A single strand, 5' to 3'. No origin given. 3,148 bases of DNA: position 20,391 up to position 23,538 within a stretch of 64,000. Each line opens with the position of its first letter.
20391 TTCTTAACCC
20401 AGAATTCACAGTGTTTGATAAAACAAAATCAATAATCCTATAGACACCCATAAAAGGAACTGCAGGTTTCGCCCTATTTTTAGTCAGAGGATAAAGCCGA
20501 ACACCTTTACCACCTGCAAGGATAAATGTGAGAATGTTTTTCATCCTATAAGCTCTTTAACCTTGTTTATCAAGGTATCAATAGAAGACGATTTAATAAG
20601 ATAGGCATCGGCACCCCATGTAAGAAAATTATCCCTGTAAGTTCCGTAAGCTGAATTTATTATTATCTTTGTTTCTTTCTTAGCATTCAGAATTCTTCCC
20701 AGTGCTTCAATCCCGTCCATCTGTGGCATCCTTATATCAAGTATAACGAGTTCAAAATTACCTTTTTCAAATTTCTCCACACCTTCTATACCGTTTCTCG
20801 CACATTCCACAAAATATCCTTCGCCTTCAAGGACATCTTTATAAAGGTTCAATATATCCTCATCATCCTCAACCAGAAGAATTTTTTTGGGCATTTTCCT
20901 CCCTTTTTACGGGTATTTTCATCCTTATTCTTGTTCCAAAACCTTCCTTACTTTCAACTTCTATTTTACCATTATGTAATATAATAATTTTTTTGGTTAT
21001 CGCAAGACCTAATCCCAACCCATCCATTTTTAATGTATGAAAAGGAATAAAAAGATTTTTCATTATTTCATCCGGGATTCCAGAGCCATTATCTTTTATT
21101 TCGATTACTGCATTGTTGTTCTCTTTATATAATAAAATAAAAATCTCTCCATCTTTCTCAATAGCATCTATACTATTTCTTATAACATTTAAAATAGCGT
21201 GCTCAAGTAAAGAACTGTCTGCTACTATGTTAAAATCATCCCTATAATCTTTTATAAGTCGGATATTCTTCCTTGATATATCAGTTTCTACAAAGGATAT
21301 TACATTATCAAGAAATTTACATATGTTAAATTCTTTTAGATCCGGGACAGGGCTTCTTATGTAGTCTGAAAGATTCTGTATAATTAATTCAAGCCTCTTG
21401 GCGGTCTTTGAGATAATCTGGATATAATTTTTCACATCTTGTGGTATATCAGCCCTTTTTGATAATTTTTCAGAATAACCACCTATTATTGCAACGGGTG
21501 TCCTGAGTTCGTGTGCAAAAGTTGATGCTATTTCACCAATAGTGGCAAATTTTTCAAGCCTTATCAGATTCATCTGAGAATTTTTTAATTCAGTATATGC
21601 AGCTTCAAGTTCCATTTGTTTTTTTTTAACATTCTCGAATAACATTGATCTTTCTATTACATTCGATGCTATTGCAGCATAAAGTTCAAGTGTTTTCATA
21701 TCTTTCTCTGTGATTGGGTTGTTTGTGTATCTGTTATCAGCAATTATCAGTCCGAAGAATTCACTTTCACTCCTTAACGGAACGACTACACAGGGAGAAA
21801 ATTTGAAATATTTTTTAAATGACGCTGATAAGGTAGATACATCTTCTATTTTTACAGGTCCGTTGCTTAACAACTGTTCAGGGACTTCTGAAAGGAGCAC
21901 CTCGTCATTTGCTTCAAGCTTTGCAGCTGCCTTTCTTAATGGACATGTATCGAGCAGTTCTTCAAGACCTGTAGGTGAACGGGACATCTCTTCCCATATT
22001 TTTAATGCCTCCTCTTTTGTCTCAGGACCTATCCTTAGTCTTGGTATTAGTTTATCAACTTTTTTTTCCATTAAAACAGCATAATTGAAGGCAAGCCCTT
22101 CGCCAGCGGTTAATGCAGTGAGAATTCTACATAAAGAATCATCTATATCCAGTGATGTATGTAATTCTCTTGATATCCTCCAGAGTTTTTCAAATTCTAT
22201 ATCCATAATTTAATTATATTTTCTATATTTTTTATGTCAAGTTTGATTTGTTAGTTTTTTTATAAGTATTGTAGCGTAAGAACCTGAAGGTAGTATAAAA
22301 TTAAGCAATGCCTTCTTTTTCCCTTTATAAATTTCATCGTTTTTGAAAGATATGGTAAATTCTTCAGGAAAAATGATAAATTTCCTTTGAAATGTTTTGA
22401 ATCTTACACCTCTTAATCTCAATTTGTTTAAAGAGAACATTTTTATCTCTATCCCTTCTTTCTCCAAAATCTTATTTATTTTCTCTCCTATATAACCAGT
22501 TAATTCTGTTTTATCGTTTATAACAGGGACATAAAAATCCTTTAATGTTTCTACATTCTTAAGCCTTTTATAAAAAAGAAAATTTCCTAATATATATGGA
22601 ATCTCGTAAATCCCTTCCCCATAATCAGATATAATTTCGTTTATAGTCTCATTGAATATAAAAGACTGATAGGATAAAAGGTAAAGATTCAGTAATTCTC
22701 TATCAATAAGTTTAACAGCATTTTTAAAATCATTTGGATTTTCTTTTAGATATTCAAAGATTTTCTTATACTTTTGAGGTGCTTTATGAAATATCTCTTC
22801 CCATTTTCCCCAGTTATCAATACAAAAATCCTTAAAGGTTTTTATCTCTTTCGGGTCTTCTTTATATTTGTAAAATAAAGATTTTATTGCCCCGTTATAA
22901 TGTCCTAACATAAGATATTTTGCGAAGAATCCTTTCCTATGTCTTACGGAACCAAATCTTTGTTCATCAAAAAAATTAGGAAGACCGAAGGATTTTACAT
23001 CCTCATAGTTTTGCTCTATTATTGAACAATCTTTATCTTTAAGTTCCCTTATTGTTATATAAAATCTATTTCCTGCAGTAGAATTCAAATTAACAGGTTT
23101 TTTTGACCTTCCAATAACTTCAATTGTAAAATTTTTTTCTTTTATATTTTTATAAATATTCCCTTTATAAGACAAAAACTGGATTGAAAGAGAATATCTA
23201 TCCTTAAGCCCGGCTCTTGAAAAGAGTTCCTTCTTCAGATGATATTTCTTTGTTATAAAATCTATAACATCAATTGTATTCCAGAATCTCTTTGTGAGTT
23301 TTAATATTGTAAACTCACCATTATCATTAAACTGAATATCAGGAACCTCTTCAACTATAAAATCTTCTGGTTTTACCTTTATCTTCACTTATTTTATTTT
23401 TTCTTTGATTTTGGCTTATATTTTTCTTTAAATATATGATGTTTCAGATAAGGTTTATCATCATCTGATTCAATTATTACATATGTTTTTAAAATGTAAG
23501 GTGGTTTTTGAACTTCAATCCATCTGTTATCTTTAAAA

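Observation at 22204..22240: Pervasive leaderless gene architecture: consensus sigma-70 promoters end 6-9 nt before start codons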

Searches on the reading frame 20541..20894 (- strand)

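Call 46: search_protein_families(library=pfam, max_evalue=0.01, proteins=[window:20541-20894:-])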
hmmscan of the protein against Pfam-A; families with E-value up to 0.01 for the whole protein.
window:20541-20894:- (117 aa): 2 families
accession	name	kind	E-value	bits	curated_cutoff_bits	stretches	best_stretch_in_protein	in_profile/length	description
PF00072.30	Response_reg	-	3.7e-24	85.5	30.2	1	5-113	1-111/111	Response regulator receiver domain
PF23198.2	PDE8A_N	-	4.2e-05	23.9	29.6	1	4-77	11-85/147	PDE8A-like, N-terminal domain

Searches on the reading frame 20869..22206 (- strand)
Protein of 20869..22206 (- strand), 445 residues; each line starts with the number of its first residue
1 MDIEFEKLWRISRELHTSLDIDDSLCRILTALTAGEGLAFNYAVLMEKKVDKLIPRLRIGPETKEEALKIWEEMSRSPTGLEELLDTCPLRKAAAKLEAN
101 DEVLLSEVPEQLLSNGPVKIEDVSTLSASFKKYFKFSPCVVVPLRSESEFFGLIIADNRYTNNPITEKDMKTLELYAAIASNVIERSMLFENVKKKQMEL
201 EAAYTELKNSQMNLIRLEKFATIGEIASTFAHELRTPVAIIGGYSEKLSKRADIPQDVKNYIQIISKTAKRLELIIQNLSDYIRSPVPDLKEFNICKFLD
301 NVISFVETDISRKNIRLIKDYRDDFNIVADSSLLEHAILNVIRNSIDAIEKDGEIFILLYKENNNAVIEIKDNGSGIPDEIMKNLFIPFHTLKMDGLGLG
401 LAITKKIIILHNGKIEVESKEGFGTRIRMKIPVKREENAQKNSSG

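Call 8: search_protein_families(library=pfam, proteins=[window:20869-22206:-])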
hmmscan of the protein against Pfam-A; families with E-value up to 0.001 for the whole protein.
window:20869-22206:- (445 aa): 3 families
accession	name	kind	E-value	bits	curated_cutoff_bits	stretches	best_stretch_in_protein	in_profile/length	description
PF02518.31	HATPase_c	-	2e-23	83.4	26.4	1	330-434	2-110/111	Histidine kinase-, DNA gyrase B-, and HSP90-like ATPase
PF00512.31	HisKA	-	1.3e-10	41.6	26.9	1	224-282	3-60/66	His Kinase A (phospho-acceptor) domain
PF13589.12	HATPase_c_3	-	4.5e-06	27.2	25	1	334-391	3-58/137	Histidine kinase-, DNA gyrase B-, and HSP90-like ATPase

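Call 46: search_protein_families(library=pfam, max_evalue=0.01, proteins=[window:20869-22206:-])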
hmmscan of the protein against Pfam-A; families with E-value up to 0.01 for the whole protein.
window:20869-22206:- (445 aa): 6 families
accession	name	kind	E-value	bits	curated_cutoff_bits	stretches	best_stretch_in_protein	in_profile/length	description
PF02518.31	HATPase_c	-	2e-23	83.4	26.4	1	330-434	2-110/111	Histidine kinase-, DNA gyrase B-, and HSP90-like ATPase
PF00512.31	HisKA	-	1.3e-10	41.6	26.9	1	224-282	3-60/66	His Kinase A (phospho-acceptor) domain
PF13589.12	HATPase_c_3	-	4.5e-06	27.2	25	1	334-391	3-58/137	Histidine kinase-, DNA gyrase B-, and HSP90-like ATPase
PF01590.32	GAF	-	0.0015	19.5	22.4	1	110-183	57-132/133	GAF domain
PF14501.12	HATPase_c_5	-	0.0034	17.7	22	1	336-422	8-93/102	GHKL domain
PF13492.12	GAF_3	-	0.0047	17.8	27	1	134-186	78-129/129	GAF domain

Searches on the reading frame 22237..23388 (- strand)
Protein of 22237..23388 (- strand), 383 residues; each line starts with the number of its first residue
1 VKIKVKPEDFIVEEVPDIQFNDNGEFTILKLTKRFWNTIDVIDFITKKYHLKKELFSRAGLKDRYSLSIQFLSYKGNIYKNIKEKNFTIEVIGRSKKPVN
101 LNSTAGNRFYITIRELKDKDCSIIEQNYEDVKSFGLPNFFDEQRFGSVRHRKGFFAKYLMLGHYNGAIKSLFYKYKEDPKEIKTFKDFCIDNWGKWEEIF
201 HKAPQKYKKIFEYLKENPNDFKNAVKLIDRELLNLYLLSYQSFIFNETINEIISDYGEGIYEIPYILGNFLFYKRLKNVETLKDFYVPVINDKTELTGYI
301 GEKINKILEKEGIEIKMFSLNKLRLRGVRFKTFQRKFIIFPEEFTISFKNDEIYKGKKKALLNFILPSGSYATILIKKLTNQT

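Call 46: search_protein_families(library=pfam, max_evalue=0.01, proteins=[window:22237-23388:-])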
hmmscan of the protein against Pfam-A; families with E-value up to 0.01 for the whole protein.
window:22237-23388:- (383 aa): 1 family
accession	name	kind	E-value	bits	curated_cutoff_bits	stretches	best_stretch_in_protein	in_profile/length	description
PF01142.23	TruD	-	2.8e-66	224.5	27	1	2-378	17-411/412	tRNA pseudouridine synthase D (TruD)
